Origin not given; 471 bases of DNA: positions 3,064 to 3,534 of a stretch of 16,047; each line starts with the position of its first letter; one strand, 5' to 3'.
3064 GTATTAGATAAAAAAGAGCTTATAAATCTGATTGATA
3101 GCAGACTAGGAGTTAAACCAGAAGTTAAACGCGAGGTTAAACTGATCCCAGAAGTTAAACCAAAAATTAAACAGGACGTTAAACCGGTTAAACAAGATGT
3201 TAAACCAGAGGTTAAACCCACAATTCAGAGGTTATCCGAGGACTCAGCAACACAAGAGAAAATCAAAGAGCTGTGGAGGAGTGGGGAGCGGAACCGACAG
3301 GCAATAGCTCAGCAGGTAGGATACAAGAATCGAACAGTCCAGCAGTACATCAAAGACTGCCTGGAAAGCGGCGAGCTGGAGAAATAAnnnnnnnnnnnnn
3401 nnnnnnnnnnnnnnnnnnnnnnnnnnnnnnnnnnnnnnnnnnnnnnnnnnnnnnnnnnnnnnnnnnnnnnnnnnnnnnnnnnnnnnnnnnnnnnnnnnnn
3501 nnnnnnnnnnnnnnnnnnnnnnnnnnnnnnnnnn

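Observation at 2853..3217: GTTAAAC heptad iterons: 12 forward and 2 inverted exact copies in 365 bp, in the operator and the coding region of an RHH gene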

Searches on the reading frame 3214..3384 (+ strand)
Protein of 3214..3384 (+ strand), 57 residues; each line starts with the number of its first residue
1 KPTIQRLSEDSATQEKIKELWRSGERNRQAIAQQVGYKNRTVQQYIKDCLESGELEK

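Call 59: find_homologous_proteins(query=window:3214-3384:+, max_evalue=0.001)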
Query window:3214-3384:+ (57 aa): 1 proteins with E <= 0.001 among 2 candidates.
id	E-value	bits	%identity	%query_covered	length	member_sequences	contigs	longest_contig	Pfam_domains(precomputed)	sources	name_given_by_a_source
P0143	2.0e-18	82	93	74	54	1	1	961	-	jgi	jgi:hypothetical protein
